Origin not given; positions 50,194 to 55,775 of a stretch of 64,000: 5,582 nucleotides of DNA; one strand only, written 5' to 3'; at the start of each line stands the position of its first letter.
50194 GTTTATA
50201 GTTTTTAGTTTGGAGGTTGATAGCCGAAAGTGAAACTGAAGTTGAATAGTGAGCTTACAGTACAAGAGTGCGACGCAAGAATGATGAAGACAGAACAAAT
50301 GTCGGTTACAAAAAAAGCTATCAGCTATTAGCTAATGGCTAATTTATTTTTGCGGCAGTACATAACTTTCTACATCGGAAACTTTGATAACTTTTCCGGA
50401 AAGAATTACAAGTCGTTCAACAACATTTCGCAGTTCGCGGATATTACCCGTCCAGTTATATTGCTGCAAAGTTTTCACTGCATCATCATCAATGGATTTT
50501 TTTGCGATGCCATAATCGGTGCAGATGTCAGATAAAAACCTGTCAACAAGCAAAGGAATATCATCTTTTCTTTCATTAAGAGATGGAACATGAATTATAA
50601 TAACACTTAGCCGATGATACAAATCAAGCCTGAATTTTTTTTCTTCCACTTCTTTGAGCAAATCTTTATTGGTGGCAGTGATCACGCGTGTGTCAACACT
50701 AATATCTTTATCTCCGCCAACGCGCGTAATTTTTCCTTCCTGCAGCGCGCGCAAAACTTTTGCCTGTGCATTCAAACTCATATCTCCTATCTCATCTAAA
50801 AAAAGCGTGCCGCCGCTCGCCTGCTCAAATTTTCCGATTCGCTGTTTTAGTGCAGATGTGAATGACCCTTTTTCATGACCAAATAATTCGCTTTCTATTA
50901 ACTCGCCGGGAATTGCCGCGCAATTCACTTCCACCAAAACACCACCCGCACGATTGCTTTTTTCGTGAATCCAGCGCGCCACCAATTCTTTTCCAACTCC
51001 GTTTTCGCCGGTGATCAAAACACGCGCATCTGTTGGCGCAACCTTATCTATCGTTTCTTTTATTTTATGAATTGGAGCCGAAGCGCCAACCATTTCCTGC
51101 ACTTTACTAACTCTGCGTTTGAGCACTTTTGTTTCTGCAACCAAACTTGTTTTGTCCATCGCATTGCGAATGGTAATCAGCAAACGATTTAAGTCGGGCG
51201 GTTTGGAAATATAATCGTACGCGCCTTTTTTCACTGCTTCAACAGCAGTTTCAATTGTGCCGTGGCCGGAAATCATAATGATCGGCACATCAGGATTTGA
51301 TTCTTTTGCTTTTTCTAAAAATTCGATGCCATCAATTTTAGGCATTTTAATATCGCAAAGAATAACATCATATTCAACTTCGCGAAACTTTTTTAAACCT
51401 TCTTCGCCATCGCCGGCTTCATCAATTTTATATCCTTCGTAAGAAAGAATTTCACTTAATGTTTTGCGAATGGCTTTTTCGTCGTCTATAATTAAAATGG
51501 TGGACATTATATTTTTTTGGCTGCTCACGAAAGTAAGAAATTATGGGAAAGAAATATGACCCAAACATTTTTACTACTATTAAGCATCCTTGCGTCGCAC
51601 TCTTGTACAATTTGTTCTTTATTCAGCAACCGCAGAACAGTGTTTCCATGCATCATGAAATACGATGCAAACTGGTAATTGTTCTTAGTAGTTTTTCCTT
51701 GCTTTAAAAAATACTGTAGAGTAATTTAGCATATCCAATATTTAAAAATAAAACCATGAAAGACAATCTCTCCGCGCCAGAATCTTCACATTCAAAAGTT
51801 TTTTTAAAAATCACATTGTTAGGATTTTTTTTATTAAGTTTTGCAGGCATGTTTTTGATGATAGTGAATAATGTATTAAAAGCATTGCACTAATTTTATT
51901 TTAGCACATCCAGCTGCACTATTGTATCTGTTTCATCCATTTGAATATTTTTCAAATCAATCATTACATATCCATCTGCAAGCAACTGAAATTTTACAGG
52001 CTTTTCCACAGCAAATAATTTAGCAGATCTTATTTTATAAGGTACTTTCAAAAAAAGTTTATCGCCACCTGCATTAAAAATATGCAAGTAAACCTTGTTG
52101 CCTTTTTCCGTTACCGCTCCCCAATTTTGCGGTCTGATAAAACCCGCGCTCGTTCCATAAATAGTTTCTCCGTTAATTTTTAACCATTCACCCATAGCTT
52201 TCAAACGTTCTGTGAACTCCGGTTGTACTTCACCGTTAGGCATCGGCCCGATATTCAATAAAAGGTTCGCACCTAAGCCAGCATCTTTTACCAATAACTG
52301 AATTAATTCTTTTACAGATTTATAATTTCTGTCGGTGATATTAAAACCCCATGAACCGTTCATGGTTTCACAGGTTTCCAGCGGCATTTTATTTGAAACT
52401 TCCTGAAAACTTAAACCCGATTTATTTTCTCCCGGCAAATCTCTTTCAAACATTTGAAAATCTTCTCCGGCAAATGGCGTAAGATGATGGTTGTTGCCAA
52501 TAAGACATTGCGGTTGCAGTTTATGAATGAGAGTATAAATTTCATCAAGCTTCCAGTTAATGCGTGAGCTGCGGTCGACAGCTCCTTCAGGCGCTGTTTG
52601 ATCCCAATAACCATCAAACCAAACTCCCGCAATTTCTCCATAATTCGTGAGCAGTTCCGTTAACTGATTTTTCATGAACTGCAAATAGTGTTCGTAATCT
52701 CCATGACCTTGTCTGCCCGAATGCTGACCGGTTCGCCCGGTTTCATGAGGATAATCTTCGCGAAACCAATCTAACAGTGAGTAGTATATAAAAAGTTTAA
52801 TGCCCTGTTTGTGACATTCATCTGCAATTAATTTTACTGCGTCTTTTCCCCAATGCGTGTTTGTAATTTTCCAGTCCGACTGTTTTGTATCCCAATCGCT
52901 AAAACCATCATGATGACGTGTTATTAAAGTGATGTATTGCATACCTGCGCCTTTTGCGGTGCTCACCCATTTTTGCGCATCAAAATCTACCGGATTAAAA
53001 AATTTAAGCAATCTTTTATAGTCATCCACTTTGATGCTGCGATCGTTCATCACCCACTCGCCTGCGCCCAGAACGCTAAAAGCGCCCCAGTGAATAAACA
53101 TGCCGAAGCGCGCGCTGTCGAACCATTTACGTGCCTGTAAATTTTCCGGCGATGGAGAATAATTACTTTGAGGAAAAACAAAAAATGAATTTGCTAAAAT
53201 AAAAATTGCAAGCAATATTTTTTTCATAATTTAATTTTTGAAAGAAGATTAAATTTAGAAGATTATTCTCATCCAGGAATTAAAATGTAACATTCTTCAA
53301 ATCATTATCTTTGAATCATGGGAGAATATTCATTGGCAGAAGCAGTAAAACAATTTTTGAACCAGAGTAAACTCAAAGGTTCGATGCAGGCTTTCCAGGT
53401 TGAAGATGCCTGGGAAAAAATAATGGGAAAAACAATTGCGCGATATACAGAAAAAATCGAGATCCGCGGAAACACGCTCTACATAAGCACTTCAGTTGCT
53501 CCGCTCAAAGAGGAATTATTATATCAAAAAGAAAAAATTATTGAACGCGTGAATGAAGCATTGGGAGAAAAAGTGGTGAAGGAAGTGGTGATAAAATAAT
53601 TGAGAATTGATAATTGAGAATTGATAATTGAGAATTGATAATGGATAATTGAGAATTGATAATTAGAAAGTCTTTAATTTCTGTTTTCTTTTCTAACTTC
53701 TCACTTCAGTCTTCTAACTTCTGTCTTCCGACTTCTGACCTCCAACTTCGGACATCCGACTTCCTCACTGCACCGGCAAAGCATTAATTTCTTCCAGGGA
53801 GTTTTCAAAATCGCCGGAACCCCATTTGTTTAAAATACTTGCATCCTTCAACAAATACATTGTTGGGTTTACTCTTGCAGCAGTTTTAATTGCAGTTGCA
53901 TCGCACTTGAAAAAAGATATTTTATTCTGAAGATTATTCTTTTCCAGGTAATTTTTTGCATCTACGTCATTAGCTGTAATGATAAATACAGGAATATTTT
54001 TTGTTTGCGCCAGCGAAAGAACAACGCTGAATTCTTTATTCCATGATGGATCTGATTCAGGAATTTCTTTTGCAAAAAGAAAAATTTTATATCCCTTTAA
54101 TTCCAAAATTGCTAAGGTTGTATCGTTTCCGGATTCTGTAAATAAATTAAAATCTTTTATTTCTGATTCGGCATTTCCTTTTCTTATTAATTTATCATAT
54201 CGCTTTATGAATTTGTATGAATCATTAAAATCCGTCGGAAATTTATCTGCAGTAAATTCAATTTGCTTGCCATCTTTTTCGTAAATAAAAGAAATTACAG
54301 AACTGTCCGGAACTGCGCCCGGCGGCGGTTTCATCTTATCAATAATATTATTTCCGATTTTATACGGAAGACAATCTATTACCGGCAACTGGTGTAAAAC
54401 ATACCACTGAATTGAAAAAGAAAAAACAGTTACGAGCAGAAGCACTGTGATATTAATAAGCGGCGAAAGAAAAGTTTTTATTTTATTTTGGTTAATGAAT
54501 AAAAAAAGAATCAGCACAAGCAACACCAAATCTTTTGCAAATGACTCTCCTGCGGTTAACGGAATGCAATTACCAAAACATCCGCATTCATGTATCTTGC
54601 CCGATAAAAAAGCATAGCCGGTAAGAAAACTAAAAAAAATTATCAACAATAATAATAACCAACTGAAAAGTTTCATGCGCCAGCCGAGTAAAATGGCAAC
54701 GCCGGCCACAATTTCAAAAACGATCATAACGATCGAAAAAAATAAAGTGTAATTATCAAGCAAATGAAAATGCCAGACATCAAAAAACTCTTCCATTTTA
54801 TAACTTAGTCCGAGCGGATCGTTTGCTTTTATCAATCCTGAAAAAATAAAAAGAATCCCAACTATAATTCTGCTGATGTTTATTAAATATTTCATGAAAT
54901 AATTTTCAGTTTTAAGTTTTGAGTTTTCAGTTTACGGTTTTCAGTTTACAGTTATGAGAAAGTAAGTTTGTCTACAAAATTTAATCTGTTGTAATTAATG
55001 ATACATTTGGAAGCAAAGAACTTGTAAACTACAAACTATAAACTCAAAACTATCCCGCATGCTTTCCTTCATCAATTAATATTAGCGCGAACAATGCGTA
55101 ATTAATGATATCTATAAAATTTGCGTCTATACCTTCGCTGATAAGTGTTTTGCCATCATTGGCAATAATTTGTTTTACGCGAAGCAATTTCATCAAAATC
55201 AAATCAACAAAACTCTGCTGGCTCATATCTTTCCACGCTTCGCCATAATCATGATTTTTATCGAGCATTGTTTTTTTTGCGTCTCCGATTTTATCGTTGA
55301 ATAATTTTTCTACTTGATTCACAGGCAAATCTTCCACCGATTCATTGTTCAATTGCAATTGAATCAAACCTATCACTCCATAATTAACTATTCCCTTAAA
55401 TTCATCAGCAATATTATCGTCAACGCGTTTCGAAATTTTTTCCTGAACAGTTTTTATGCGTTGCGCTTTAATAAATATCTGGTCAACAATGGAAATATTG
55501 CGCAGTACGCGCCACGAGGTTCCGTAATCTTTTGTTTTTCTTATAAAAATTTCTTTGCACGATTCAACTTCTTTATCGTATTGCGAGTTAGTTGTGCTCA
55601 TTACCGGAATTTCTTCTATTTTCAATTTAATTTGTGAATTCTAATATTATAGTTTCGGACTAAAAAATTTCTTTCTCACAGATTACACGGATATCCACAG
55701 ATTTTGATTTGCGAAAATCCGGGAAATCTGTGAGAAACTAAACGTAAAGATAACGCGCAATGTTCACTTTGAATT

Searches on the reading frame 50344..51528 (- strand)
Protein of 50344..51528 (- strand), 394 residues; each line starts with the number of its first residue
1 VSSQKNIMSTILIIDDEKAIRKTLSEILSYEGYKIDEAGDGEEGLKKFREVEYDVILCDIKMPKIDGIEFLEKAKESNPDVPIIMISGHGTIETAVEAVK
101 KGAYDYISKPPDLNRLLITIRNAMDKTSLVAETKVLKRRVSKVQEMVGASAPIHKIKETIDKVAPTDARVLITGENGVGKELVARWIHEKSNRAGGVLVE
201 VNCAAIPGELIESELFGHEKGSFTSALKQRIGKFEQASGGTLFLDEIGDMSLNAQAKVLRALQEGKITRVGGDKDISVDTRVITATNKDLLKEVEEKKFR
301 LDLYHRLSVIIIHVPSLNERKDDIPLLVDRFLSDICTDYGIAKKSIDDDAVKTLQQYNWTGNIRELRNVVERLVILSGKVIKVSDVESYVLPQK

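Call 45: find_related_loci(query=window:50344-51528:-, collection=metagenome_contigs, flank=10000)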
Query window:50344-51528:- (394 aa) in metagenome_contigs; peptide patterns used: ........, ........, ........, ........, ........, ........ (x = any residue, [..] = any of these).
600 stretches matched a pattern (row limit reached: there are more); 596 encode a relative of the query (tblastn E <= 1e-3); the best 80 are kept; 80 distinct loci.
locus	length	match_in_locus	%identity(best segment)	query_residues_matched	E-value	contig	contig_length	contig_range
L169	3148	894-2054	88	8-394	0e+0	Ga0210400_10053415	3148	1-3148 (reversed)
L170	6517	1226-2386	83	8-394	0e+0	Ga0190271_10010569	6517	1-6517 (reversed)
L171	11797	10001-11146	81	9-390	0e+0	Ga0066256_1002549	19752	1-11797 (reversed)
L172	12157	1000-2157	81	8-393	0e+0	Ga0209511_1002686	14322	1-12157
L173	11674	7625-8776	67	6-389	7e-176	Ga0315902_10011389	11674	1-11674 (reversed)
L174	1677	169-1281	68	7-377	0e+0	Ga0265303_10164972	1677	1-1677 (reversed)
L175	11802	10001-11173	64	1-392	2e-168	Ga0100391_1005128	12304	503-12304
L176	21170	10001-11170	64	2-389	2e-168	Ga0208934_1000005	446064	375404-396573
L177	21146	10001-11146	68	8-389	1e-166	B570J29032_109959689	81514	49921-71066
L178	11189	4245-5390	67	8-389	5e-164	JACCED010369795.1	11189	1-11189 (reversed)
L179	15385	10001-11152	64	8-389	1e-163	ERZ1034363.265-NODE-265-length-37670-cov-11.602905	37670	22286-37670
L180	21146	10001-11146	65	8-389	1e-163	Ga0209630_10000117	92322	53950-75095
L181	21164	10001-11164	63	4-389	1e-162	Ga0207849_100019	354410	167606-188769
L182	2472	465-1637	62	1-389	1e-173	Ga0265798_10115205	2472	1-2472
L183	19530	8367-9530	62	8-393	1e-161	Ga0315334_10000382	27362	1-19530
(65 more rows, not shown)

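Call 69: search_protein_families(library=pfam, proteins=[window:50344-51528:-], max_evalue=0.00001)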
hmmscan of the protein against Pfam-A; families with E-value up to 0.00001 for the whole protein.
window:50344-51528:- (394 aa): 5 families
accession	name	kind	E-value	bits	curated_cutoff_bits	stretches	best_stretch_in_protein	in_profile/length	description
PF00158.32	Sigma54_activat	-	5.1e-68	228.5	20.2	1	147-312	2-167/168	Sigma-54 interaction domain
PF00072.30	Response_reg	-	2.2e-33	115.2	30.2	1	11-120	1-110/111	Response regulator receiver domain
PF14532.12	Sigma54_activ_2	-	7.9e-24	84.9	25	1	147-317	1-138/138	Sigma-54 interaction domain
PF25601.1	AAA_lid_14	-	1.4e-22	79.8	27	1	319-392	2-76/87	AAA+ ATPase lid domain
PF07728.20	AAA_5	-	9.2e-06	26.1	22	0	170-292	2-126/139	AAA domain (dynein-related subfamily)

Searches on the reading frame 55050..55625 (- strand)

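Call 67: search_protein_families(library=pfam, proteins=[window:55050-55625:-], max_evalue=0.00001)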
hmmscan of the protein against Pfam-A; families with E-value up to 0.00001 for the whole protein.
window:55050-55625:- (191 aa): 1 family
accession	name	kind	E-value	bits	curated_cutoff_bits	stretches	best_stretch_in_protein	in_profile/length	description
PF07659.16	DUF1599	-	6e-52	174.3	25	2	30-90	1-61/61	Nucleotide modification associated domain 1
